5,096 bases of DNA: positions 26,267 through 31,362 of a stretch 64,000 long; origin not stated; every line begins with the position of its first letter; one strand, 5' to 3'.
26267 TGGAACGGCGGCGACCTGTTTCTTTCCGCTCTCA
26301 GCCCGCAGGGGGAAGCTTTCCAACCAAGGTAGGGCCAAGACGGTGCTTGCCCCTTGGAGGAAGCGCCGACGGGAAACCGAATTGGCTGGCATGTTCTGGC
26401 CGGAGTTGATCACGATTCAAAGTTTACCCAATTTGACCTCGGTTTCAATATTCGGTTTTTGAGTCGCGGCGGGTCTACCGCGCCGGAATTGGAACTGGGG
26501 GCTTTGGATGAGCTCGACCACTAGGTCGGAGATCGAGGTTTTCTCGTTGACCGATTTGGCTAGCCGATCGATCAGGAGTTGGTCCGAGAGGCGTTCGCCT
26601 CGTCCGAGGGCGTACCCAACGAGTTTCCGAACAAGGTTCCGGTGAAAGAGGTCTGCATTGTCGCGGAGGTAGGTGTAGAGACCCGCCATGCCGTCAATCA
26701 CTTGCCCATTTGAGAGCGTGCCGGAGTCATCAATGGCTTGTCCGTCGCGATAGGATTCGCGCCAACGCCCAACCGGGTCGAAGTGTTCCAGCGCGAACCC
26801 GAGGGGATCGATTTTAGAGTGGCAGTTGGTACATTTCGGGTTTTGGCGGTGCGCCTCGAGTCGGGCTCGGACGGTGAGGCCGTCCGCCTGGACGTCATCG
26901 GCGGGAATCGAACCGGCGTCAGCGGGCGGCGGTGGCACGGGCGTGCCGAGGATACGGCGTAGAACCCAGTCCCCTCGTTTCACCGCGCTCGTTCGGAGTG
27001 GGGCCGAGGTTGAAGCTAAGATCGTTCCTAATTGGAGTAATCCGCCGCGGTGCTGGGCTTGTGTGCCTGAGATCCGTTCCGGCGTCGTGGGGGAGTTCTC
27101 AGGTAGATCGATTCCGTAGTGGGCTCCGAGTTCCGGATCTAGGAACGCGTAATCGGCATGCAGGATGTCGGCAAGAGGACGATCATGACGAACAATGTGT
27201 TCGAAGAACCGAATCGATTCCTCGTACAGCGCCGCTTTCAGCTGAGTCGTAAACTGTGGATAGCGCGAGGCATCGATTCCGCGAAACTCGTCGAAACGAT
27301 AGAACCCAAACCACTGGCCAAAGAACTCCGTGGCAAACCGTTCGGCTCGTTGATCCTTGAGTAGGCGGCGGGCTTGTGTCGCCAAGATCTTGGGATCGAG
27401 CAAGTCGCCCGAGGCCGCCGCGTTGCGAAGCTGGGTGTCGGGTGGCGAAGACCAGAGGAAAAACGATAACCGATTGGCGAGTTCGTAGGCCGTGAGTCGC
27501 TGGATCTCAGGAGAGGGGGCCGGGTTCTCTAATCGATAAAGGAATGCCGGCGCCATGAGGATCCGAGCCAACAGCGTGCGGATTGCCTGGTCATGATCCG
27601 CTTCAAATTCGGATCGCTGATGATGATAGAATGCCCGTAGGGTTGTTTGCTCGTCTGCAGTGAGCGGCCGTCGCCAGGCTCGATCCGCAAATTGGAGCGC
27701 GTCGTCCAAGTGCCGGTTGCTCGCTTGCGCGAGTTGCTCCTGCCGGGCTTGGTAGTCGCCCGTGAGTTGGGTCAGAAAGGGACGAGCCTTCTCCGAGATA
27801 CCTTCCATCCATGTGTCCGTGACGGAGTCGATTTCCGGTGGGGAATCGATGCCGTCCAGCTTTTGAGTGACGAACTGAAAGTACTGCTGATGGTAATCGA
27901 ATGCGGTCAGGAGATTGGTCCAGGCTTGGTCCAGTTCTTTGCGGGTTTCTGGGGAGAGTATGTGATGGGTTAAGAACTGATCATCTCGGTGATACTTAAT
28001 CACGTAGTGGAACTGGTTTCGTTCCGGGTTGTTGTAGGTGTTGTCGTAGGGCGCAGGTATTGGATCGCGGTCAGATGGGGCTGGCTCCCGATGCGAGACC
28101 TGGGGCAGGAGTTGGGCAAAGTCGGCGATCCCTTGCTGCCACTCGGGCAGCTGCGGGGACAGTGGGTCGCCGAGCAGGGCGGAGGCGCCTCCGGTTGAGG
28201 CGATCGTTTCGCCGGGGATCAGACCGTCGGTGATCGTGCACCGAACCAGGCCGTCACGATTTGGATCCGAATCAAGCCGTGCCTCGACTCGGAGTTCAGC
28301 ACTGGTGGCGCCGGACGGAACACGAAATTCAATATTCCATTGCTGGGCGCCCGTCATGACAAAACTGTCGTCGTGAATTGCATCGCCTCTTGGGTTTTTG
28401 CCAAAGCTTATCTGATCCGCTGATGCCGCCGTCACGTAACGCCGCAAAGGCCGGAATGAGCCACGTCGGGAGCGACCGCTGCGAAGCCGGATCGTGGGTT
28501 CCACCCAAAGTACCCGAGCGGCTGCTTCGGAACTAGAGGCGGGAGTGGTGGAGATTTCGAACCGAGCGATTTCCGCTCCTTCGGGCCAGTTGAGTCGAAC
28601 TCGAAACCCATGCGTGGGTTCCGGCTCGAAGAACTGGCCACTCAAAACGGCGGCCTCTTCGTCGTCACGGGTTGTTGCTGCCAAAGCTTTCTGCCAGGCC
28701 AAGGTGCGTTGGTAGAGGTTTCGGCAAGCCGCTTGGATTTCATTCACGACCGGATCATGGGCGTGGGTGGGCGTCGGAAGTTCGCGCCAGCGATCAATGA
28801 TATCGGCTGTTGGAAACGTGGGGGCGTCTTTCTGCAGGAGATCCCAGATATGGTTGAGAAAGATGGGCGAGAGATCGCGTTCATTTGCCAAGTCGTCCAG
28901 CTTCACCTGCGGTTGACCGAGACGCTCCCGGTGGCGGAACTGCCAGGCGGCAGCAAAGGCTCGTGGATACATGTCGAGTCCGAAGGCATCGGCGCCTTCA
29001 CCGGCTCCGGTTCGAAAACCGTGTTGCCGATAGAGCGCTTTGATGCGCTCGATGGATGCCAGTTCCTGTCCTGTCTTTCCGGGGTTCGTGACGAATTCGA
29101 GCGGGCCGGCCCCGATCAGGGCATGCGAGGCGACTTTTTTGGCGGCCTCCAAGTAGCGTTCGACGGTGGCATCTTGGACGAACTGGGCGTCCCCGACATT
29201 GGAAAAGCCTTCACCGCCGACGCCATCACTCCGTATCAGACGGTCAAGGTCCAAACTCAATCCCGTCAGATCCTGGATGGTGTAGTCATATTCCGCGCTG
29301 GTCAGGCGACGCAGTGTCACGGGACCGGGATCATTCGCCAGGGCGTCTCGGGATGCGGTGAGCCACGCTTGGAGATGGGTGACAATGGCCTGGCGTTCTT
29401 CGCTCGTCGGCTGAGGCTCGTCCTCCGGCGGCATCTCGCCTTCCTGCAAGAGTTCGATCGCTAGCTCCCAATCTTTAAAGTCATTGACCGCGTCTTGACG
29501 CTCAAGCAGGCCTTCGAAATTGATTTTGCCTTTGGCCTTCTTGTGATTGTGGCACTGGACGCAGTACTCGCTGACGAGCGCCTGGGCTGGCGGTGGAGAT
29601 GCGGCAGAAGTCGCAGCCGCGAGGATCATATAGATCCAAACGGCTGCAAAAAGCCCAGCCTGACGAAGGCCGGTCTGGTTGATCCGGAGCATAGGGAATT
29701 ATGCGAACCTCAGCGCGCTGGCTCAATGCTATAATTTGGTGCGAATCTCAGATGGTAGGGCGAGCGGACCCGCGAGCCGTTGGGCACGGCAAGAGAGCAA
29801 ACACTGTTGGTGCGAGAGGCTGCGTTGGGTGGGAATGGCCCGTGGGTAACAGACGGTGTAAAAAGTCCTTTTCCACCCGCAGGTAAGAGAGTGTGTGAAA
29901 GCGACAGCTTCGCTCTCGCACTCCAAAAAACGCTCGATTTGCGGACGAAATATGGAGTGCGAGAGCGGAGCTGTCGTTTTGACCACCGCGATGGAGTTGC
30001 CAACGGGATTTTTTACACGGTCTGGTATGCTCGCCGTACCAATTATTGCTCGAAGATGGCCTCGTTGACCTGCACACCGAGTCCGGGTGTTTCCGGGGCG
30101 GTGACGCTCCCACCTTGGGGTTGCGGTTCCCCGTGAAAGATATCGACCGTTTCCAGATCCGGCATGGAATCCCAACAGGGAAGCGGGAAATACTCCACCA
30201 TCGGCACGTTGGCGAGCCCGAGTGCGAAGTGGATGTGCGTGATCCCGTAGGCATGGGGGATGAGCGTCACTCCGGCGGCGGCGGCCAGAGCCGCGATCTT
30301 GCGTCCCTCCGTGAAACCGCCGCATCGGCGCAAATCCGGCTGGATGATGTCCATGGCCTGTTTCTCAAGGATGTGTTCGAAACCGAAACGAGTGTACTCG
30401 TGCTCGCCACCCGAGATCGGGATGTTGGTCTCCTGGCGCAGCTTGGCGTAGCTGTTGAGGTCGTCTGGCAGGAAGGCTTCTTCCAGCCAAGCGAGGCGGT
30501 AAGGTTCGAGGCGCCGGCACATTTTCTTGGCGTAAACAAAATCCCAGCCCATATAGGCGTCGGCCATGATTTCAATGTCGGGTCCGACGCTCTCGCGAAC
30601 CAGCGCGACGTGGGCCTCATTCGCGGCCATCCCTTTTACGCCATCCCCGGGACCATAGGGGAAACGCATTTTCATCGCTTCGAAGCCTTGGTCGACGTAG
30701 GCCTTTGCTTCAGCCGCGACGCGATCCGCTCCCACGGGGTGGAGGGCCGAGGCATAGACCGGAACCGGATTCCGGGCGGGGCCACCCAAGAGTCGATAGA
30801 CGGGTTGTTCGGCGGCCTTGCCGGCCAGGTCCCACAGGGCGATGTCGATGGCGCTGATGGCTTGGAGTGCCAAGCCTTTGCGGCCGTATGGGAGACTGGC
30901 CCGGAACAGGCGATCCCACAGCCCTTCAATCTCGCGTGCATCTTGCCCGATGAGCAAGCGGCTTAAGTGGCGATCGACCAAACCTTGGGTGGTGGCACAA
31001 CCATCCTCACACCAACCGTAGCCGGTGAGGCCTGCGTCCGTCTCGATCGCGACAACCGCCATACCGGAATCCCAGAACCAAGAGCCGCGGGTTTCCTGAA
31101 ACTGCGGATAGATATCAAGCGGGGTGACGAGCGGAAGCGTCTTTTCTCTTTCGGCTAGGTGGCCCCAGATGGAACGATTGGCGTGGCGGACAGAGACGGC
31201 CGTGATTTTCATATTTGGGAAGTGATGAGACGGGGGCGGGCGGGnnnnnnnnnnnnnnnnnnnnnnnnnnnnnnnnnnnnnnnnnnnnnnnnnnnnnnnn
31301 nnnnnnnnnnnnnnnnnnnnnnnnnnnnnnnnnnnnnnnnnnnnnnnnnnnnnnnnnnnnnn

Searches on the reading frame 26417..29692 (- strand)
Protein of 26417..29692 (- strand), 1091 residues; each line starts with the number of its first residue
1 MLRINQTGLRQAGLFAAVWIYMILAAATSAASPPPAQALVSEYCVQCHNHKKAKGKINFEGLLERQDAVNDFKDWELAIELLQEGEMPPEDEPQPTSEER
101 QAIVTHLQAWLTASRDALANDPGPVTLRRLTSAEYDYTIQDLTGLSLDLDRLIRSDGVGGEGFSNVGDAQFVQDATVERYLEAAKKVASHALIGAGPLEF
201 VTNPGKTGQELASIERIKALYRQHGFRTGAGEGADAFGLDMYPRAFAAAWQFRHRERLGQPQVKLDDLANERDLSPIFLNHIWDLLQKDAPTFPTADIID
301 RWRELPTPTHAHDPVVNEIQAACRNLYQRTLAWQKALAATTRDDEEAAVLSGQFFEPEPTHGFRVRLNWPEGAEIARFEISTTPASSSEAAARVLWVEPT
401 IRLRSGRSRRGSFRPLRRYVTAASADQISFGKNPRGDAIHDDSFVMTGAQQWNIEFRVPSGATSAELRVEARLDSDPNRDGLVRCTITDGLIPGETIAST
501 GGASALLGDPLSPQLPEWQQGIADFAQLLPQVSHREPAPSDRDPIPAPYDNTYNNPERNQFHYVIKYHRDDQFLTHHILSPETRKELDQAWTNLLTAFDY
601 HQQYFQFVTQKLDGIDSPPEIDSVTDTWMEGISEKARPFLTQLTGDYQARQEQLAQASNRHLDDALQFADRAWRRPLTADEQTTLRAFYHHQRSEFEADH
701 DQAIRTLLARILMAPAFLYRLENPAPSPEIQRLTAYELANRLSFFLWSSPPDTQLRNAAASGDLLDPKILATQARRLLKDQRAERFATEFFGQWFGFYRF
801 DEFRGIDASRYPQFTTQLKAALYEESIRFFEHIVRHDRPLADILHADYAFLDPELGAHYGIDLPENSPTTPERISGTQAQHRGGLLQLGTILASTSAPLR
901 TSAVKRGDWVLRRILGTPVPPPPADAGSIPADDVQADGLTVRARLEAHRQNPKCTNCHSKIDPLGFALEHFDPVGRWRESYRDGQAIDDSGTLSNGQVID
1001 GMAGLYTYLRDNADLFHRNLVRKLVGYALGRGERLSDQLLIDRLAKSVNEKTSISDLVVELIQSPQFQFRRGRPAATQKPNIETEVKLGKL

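Call 56: search_protein_families(library=pfam, proteins=[window:26417-29692:-], max_evalue=0.001)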
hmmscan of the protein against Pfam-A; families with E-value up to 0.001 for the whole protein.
window:26417-29692:- (1091 aa): 6 families
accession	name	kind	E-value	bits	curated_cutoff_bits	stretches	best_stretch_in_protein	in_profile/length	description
PF07631.16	PSD4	-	6.6e-40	137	23.3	1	733-861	1-128/128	Protein of unknown function (DUF1592)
PF07627.16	PSCyt3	-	9.3e-33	112.9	27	1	882-980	1-97/98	Protein of unknown function (DUF1588)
PF07626.16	PSD3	-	4.1e-18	66.1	23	1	128-192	1-64/65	Protein of unknown function (DUF1587)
PF07624.16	PSD2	-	4.5e-16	58.8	25.8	1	995-1067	1-74/74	Protein of unknown function (DUF1585)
PF07637.16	PSD5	-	1e-13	51.8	34.2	1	667-722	8-62/62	Protein of unknown function (DUF1595)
PF13442.11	Cytochrome_CBB3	-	0.00026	21.7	27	0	36-107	6-68/68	Cytochrome C oxidase, cbb3-type, subunit III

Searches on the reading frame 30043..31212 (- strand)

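Call 3: search_protein_families(library=pfam, proteins=[window:30043-31212:-], max_evalue=0.01)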
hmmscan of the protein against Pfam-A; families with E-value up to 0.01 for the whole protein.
window:30043-31212:- (389 aa): 2 families
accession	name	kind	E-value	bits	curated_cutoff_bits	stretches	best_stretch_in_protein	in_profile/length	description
PF13378.12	MR_MLE_C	-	1.3e-61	208.5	29.4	1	165-385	2-218/219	Enolase C-terminal domain-like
PF02746.21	MR_MLE_N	-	1.2e-18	67.9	22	1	51-143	28-117/117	Mandelate racemase / muconate lactonizing enzyme, N-terminal domain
